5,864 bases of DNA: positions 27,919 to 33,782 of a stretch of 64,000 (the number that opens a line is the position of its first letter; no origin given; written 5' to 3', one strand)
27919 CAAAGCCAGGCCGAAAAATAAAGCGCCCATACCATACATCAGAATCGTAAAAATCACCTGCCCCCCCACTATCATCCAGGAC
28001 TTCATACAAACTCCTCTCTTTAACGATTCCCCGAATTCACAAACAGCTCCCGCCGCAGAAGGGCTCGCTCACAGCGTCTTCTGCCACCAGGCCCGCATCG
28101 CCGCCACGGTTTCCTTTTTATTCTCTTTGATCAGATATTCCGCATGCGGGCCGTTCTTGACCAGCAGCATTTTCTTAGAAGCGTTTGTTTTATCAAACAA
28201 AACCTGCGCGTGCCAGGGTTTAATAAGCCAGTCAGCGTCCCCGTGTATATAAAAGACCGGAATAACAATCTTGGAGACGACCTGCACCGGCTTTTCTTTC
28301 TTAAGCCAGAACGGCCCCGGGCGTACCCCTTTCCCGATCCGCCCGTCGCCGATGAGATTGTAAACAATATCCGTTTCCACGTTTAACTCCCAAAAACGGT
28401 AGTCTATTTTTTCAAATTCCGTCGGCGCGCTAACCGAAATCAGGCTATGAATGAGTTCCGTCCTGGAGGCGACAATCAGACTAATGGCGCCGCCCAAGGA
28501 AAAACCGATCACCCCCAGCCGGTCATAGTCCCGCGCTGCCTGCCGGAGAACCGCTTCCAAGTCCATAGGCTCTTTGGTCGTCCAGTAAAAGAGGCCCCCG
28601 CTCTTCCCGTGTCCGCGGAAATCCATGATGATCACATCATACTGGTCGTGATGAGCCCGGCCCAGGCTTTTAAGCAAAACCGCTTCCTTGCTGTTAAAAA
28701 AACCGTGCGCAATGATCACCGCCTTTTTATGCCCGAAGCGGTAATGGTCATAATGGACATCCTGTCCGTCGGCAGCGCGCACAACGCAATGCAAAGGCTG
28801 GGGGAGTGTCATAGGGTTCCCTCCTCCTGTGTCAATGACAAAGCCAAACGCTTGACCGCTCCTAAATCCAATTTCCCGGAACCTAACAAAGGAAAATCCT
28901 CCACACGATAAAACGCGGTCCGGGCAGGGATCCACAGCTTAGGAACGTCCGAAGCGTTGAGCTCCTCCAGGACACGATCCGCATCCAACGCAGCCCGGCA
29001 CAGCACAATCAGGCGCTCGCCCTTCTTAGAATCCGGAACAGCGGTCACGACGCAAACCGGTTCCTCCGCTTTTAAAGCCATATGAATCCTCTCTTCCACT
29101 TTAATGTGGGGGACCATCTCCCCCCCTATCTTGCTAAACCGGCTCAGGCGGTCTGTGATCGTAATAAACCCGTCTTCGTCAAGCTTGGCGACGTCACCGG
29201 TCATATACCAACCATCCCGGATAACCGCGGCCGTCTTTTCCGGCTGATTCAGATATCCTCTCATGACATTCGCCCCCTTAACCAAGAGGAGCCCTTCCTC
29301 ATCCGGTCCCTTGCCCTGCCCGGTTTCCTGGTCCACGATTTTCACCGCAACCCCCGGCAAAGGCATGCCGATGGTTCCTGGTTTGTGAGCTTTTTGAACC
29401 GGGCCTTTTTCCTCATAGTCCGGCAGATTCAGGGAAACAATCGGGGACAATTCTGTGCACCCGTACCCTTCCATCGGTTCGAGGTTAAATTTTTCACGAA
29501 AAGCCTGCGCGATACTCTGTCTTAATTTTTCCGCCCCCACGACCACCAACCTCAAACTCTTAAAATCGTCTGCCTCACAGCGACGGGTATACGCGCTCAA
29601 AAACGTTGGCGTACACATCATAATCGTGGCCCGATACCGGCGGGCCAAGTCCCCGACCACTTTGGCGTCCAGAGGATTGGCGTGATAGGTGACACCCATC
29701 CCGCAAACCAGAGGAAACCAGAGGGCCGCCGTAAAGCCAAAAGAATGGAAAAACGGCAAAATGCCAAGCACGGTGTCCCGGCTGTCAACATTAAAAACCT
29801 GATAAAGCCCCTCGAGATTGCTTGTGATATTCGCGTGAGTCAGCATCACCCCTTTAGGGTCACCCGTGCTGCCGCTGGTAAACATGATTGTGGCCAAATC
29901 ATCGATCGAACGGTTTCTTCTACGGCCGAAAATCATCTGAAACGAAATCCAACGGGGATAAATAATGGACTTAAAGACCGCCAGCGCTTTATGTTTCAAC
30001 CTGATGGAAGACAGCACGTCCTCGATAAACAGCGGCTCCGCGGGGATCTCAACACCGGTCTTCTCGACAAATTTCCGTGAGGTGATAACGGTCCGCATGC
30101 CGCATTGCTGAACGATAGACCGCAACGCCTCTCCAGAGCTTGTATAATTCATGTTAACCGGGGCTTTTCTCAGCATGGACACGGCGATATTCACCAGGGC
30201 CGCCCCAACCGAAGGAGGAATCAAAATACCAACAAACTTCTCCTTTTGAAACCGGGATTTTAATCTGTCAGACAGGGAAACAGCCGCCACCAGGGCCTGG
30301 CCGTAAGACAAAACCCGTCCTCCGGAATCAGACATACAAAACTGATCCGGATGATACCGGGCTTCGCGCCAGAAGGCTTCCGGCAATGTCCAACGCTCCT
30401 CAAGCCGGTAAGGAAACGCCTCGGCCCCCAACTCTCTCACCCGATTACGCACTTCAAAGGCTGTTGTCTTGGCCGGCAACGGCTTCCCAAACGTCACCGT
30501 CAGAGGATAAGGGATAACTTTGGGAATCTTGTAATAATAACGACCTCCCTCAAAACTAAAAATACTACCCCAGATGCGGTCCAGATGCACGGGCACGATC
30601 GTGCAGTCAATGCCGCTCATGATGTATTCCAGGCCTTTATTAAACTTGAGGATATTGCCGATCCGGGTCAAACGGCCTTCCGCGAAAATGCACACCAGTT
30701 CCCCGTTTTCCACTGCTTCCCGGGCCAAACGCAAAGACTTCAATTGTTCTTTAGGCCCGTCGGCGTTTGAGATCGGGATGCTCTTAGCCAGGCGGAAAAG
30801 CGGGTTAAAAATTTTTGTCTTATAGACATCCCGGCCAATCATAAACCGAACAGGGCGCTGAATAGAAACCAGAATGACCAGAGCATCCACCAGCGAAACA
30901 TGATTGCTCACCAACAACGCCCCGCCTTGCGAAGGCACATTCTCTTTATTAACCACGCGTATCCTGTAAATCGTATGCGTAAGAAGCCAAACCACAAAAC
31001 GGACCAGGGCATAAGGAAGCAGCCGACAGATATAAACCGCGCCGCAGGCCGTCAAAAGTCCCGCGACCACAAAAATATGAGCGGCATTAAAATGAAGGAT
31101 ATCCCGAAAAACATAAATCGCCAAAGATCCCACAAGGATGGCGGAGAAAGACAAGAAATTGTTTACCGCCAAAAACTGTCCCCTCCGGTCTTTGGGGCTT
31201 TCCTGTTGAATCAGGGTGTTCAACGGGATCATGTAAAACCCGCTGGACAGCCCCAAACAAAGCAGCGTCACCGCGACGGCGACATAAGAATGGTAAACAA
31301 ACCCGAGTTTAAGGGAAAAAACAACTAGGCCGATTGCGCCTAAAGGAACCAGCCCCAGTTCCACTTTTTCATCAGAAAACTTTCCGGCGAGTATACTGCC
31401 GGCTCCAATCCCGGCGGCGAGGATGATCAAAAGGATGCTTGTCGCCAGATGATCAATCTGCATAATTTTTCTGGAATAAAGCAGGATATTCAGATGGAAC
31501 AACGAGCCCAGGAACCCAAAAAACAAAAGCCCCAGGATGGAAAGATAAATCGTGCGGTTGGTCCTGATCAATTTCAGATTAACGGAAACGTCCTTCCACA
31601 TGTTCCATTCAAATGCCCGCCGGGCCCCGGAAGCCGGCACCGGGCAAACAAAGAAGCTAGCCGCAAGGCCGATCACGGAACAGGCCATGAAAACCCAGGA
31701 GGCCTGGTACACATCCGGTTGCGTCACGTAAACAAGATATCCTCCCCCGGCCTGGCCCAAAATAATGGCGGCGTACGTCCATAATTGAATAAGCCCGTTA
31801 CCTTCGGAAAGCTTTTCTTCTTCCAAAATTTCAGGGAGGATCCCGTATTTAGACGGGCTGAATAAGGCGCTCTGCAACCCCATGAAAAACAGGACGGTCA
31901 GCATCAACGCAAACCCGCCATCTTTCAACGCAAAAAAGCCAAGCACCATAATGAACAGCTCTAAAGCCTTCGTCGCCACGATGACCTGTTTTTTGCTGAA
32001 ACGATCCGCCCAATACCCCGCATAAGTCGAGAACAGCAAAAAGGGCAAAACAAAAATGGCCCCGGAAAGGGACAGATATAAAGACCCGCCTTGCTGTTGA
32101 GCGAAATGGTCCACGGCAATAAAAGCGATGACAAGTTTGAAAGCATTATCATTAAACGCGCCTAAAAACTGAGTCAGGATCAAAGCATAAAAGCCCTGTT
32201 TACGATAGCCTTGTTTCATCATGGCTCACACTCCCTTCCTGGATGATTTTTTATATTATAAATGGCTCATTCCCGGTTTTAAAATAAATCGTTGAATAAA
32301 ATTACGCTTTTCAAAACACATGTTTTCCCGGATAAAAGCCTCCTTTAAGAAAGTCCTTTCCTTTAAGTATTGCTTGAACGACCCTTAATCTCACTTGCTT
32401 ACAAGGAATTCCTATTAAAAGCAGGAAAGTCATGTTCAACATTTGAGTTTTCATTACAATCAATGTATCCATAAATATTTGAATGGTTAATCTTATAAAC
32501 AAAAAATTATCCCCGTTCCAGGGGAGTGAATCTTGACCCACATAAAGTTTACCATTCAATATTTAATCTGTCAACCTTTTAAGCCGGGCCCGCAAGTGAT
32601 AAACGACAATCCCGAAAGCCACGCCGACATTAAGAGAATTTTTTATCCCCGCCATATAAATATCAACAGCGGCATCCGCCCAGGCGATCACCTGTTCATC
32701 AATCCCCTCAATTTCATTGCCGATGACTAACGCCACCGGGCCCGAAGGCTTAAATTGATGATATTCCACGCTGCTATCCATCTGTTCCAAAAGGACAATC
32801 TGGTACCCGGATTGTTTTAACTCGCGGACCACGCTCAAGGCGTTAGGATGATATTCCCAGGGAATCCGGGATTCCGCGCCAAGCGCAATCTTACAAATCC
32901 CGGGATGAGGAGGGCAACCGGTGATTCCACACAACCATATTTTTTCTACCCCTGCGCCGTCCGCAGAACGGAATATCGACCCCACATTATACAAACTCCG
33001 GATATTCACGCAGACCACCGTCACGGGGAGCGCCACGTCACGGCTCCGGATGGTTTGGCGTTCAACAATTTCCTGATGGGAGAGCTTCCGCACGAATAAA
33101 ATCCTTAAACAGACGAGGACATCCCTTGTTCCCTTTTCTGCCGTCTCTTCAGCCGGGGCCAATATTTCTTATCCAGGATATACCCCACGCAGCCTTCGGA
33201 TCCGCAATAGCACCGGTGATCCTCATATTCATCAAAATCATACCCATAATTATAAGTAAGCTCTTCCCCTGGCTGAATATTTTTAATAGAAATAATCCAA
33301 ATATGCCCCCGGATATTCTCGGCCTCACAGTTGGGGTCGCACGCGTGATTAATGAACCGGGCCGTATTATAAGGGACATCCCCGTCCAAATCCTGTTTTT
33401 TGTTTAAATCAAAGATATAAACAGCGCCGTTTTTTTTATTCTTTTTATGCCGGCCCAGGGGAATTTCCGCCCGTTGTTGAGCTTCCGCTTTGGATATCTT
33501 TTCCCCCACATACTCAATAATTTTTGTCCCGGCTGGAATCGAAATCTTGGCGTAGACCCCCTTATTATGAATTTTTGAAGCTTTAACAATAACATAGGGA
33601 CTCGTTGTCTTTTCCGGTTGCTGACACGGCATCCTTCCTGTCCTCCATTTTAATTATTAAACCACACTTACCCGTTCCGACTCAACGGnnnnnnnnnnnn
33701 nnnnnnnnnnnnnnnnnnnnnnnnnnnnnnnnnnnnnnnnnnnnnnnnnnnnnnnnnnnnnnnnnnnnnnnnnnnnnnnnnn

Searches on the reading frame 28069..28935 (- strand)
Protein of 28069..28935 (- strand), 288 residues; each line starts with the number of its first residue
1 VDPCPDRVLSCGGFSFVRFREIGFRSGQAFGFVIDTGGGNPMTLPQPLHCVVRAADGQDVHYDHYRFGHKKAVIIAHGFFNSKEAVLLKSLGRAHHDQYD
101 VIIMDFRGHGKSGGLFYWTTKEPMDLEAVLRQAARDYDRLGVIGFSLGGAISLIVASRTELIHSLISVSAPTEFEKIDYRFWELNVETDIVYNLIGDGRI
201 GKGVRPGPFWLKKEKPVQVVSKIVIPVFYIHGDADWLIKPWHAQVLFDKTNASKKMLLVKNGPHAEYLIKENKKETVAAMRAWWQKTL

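Call 74: search_protein_families(library=pfam, proteins=[window:28069-28935:-], max_evalue=0.00001)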
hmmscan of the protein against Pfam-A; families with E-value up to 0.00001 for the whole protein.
window:28069-28935:- (288 aa): 5 families
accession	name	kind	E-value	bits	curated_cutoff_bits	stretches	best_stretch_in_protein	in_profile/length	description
PF00561.26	Abhydrolase_1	-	9.7e-18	65.1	25.8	1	72-180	2-115/245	alpha/beta hydrolase fold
PF12146.15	Hydrolase_4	-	6.4e-14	52.3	27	1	69-171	3-110/239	Serine aminopeptidase, S33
PF02129.25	Peptidase_S15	-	3.6e-11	43.7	23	0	99-172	52-130/262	X-Pro dipeptidyl-peptidase (S15 family)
PF12697.13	Abhydrolase_6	-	3.4e-09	38.1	26.3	1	73-181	1-105/217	Alpha/beta hydrolase family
PF00326.27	Peptidase_S9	-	1.6e-06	28.2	22.6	1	126-288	48-210/213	Prolyl oligopeptidase family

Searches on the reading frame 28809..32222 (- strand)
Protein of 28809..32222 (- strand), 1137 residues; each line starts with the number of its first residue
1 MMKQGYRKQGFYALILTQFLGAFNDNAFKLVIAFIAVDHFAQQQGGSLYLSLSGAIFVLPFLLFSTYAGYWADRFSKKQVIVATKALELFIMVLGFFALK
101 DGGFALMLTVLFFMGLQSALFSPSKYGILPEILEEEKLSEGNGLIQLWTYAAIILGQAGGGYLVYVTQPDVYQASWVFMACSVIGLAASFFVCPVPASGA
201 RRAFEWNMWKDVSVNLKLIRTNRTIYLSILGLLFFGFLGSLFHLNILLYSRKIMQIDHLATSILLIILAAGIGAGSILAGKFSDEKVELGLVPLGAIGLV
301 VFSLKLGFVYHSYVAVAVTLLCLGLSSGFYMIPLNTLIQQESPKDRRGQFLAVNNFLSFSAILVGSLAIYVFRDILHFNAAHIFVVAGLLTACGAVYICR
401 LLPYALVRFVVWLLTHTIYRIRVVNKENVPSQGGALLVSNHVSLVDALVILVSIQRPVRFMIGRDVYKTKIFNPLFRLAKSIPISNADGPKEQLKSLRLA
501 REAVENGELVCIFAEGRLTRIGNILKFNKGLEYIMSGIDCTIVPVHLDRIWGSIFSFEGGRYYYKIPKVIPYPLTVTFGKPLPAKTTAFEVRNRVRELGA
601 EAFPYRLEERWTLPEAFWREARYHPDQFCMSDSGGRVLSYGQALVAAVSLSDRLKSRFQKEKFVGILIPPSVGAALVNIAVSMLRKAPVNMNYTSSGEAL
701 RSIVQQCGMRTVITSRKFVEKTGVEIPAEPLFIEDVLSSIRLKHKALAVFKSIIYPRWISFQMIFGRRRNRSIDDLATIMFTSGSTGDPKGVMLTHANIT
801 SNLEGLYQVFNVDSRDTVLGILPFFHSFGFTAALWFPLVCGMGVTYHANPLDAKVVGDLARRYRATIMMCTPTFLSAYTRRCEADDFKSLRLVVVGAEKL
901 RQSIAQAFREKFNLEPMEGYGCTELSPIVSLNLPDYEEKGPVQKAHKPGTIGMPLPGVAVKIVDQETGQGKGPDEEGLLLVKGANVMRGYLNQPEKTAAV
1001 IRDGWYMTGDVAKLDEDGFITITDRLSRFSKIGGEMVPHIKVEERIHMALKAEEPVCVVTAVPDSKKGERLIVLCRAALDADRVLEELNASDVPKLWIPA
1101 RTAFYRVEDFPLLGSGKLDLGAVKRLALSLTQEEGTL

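Call 74: search_protein_families(library=pfam, proteins=[window:28809-32222:-], max_evalue=0.00001)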
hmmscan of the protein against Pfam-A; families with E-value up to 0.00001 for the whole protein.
window:28809-32222:- (1137 aa): 4 families
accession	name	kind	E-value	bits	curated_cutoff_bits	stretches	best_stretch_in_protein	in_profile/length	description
PF00501.34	AMP-binding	-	2.3e-75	254.2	29.9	1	617-991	1-384/384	AMP-binding enzyme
PF07690.21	MFS_1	-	4.5e-32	111.8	33.4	1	18-365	5-346/347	Major Facilitator Superfamily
PF01553.26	Acyltransferase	-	4.9e-24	85.1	23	1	420-546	1-130/132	Acyltransferase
PF05977.19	MFS_3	-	1.7e-08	33.8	27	1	57-401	54-395/524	Transmembrane secretion effector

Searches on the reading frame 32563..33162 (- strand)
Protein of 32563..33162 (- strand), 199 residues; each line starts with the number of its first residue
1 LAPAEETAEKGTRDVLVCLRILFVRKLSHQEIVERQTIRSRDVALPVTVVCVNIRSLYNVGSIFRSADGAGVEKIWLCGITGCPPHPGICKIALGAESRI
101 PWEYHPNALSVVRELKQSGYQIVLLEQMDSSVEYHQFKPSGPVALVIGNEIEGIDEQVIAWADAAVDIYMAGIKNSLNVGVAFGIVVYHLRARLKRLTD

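Call 74: search_protein_families(library=pfam, proteins=[window:32563-33162:-], max_evalue=0.00001)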
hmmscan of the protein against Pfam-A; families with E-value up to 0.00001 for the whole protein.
window:32563-33162:- (199 aa): 1 family
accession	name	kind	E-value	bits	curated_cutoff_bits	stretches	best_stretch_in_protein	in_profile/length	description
PF00588.24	SpoU_methylase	-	1.1e-30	107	29.7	1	47-188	2-142/142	SpoU rRNA Methylase family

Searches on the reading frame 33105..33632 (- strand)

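Call 11: search_protein_families(library=pfam, proteins=[window:33105-33632:-])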
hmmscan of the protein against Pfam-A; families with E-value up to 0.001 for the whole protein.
window:33105-33632:- (175 aa): 2 families
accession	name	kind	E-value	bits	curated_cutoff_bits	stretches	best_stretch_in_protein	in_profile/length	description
PF00856.33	SET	-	1.7e-23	83.5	22.4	1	24-130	2-105/105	SET domain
PF21549.2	PRDM2_PR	-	0.00013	22.1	27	1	20-134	9-117/123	PR domain zinc finger protein 2, PR domain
